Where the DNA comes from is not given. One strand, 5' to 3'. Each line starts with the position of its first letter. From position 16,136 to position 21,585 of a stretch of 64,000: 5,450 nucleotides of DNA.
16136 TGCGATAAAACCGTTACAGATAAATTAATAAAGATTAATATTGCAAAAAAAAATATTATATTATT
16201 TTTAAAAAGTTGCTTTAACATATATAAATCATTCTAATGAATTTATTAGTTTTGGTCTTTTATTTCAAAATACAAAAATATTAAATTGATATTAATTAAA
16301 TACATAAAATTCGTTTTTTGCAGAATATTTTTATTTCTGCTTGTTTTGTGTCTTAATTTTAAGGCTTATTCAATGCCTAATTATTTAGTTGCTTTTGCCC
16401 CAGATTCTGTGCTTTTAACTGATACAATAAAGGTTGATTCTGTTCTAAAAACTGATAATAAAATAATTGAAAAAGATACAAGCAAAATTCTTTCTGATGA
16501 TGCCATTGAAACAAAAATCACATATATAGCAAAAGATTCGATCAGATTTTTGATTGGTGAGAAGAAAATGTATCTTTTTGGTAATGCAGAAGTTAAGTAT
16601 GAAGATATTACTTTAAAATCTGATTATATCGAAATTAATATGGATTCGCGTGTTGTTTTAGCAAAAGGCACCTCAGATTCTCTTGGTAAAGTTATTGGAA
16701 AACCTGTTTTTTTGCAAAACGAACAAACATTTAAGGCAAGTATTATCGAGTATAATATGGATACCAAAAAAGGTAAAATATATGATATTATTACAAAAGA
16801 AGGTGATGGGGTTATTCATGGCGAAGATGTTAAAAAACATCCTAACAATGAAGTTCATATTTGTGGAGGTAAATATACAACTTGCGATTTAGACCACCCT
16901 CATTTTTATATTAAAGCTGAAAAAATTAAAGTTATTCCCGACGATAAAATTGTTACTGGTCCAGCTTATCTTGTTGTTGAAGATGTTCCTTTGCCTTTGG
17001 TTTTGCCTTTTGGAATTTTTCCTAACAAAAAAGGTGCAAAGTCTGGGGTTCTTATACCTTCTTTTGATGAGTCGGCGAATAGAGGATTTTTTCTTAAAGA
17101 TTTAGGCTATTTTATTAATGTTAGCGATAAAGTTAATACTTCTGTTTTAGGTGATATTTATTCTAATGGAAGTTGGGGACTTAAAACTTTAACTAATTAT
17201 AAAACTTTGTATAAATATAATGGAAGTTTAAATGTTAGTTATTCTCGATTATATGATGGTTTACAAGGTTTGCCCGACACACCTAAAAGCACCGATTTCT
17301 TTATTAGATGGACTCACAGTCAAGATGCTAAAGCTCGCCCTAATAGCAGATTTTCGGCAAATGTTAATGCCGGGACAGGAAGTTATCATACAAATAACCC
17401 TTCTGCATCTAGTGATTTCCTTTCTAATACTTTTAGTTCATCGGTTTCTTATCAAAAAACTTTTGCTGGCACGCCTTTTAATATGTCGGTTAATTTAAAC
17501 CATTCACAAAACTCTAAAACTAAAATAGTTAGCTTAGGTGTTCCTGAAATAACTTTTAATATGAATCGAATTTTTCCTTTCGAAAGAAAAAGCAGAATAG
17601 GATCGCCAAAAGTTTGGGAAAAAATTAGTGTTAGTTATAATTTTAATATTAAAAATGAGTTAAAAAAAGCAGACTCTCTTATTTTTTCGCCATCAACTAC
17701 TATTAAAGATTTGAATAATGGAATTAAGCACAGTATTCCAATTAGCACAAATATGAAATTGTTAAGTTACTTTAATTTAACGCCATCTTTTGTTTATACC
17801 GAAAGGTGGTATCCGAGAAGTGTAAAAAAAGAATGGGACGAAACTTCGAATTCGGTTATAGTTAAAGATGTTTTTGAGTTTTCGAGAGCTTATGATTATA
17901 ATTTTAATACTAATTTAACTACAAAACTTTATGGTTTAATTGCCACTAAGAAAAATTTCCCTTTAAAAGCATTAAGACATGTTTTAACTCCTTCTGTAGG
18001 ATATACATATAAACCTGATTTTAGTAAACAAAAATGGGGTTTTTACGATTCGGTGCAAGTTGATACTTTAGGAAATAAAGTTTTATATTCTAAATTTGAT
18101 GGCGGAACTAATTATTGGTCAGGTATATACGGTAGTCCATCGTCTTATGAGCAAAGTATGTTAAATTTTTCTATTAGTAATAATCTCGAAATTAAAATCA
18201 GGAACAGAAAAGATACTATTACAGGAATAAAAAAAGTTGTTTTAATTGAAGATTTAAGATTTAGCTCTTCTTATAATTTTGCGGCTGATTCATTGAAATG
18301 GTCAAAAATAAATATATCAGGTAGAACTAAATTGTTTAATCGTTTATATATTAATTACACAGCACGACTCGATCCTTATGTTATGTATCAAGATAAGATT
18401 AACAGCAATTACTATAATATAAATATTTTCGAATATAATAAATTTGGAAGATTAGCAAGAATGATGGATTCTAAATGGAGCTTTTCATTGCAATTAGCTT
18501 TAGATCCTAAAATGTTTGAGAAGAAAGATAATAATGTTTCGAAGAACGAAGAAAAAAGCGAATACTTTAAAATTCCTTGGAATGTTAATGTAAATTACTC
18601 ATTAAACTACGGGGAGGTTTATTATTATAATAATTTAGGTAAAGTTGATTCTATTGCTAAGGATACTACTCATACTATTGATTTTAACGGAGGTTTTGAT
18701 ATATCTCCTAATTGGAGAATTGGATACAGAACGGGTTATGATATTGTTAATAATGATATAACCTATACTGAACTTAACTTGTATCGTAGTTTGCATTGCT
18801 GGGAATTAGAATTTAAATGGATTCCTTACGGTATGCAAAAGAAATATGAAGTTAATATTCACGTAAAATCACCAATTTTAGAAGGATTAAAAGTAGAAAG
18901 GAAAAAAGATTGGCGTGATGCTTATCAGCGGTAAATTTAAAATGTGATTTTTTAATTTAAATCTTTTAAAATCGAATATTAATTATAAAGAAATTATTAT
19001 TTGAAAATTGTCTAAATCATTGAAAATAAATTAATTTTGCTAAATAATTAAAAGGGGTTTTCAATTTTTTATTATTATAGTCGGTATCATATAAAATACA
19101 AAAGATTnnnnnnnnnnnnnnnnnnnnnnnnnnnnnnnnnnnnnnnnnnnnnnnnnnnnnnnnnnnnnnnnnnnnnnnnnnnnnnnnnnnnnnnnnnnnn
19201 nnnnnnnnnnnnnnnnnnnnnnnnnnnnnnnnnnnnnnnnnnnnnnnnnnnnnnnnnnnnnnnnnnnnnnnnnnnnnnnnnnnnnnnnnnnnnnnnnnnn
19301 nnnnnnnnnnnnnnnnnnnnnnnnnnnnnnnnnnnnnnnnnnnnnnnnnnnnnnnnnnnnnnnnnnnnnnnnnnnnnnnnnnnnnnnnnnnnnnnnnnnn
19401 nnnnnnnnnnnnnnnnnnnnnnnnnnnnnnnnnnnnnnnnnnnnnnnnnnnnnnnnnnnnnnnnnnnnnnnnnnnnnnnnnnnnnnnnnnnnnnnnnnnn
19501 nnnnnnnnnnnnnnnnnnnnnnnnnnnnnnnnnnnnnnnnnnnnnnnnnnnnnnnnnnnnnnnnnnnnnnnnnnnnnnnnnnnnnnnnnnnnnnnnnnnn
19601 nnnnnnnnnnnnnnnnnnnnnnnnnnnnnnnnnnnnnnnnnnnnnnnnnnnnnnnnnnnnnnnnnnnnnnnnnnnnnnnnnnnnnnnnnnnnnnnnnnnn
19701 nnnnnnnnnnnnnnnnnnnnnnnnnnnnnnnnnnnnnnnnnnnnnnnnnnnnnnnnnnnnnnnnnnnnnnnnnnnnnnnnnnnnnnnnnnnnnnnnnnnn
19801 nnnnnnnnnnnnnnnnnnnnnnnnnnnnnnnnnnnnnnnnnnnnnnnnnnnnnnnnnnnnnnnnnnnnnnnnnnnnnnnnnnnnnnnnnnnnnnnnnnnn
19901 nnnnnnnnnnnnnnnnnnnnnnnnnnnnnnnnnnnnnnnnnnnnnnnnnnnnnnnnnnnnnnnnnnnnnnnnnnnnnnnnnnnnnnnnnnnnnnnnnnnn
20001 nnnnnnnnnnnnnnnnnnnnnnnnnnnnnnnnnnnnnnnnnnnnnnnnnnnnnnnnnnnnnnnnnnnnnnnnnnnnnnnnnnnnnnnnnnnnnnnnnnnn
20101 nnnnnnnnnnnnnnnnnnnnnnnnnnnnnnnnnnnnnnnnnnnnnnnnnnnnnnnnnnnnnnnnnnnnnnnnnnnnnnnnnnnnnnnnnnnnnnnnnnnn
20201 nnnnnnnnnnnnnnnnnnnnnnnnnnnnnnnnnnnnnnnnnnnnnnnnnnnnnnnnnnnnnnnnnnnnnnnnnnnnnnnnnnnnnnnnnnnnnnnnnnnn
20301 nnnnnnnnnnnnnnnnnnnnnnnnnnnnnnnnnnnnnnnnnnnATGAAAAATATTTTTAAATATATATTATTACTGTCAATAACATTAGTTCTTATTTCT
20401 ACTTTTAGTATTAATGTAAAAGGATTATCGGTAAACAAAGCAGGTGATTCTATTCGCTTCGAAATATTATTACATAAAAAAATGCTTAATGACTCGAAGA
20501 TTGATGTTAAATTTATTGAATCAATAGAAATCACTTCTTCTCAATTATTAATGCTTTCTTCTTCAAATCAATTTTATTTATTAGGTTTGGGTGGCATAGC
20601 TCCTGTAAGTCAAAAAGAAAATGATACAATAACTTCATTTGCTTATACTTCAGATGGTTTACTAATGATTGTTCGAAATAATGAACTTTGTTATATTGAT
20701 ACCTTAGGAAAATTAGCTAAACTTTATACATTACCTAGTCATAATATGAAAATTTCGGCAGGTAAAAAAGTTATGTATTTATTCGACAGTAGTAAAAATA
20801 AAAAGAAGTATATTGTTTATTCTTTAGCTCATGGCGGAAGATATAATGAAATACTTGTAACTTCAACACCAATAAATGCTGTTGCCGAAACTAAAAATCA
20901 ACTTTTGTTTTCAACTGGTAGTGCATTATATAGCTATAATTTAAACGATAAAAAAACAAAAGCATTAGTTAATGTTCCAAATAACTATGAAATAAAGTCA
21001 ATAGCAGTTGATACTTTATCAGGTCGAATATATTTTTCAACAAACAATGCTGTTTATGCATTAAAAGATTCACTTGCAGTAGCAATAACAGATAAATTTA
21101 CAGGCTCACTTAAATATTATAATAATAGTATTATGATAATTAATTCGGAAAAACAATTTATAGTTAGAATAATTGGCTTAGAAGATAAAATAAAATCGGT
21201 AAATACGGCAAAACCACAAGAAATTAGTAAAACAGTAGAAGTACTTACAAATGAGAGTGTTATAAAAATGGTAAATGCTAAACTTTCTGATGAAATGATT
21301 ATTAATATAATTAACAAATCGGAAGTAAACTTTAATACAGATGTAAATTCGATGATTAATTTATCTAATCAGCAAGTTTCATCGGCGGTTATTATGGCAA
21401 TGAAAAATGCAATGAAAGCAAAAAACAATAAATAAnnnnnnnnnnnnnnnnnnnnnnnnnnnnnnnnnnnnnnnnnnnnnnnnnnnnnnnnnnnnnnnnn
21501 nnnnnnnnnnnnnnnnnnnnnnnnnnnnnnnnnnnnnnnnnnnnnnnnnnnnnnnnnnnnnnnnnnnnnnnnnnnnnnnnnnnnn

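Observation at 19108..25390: Five-gene operon of uncharacterised exported proteins: candidate novel envelope or secretion system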

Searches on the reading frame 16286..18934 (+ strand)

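Call 3: search_protein_families(library=pfam, proteins=[window:16286-18934:+], max_evalue=1)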
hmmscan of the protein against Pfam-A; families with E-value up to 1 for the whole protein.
window:16286-18934:+ (882 aa): 1 family
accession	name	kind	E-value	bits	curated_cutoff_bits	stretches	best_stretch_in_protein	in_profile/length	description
PF19838.5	LptD_2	-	6e-170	566.3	22.5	1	222-698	1-464/464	LptD protein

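Call 4: search_protein_families(library=ncbifam, proteins=[window:16286-18934:+], max_evalue=1)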
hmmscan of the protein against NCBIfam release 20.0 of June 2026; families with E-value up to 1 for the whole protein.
window:16286-18934:+ (882 aa): 2 families
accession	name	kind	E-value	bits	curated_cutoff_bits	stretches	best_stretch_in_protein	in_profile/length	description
NF003358.0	PRK04423.1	equivalog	2.6e-06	25.9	944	1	153-309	122-276/799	LPS-assembly protein LptD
TIGR03002.1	outer_YhbN_LptA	equivalog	0.0063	16.4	71.7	1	85-136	84-135/142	lipopolysaccharide transport periplasmic protein LptA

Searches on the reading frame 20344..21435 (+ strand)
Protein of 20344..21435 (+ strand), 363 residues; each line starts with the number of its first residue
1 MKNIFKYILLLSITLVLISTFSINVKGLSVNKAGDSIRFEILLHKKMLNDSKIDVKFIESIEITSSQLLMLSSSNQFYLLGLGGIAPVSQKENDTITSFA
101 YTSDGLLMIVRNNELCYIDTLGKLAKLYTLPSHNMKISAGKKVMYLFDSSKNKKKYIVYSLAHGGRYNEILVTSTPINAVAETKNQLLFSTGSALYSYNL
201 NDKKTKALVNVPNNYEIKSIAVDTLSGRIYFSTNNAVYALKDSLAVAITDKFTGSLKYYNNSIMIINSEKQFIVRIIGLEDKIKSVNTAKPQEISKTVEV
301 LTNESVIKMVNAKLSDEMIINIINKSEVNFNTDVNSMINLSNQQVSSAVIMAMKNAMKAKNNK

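Call 3: search_protein_families(library=pfam, proteins=[window:20344-21435:+], max_evalue=1)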
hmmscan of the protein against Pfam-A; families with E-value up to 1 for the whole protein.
window:20344-21435:+ (363 aa): 0 families

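Call 4: search_protein_families(library=ncbifam, proteins=[window:20344-21435:+], max_evalue=1)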
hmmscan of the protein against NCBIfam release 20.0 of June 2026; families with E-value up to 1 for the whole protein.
window:20344-21435:+ (363 aa): 1 family
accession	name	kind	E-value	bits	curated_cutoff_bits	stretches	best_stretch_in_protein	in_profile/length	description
NF009838.2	PRK13313.1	equivalog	0.044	13.8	200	1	296-338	29-71/108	staphylobilin-forming heme oxygenase IsdI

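Call 5: search_protein_families(library=padloc, proteins=[window:20344-21435:+], max_evalue=1)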
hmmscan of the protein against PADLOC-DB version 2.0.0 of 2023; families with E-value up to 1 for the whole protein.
window:20344-21435:+ (363 aa): 0 families

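Call 6: search_protein_families(library=phrogs, proteins=[window:20344-21435:+], max_evalue=1)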
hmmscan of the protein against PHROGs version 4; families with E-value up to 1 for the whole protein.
window:20344-21435:+ (363 aa): 0 families

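Call 19: search_solved_structures(query=window:20344-21435:+, max_evalue=10)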
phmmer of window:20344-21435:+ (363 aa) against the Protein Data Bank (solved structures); distinct sequences matched with E-value up to 10: 2.
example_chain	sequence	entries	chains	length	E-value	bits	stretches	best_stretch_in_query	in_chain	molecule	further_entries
11kh_IF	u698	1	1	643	0.099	15.3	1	70-160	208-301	IFRD2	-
11jj_IF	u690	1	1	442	0.63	12.6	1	70-160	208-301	IFRD2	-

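Call 44: search_solved_structures(query=A4, max_evalue=10)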
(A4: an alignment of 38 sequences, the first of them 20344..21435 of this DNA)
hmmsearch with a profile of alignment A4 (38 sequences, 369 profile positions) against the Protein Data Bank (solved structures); distinct sequences matched with E-value up to 10: 9.
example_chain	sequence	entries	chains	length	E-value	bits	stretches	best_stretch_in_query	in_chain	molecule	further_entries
7awz_A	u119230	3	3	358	0.0028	19.8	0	154-238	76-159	Scone-E | SconeE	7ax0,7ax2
9i3v_A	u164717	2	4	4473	0.039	16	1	177-230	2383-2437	Low-density lipoprotein receptor-related protein 2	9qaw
9pwq_A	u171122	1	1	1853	0.044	15.8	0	185-229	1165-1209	Proto-oncogene tyrosine-protein kinase ROS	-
9pvp_A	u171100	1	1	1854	0.044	15.8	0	185-229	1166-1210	Proto-oncogene tyrosine-protein kinase ROS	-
9cwm_A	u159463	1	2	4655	0.046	15.7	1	177-230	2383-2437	Low-density lipoprotein receptor-related protein 2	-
3i7a_A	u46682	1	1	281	0.26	13.3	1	183-243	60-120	Putative metal-dependent phosphohydrolase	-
23bt_A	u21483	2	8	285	1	11.3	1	154-223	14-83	Uricase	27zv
43dy_A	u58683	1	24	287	1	11.3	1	154-223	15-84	Uricase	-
5ll1_A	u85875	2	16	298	1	11.3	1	153-222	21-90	Uricase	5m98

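Call 48: search_protein_families(library=pfam, alignment_id=A4, max_evalue=0.01)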
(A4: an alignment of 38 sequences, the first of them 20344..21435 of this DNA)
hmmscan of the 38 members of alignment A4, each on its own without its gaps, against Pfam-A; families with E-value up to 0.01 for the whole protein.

A. member 1, window:20344-21435:+ (363 aa): 0 families

B. families by the number of members that match (of 38 scanned): 6 families
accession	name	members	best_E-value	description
PF05036.18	SPOR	3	8.9e-10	SPOR domain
PF11181.13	YflT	1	0.001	Heat induced stress protein YflT domain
PF22173.2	APH-like_N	1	0.0015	Acylamino-acid-releasing enzyme-like, N-terminal domain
PF08450.18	SGL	1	0.0044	SMP-30/Gluconolactonase/LRE-like region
PF12007.14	DUF3501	1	0.0049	Protein of unknown function (DUF3501)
PF04363.17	DUF496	1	0.005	Protein of unknown function (DUF496)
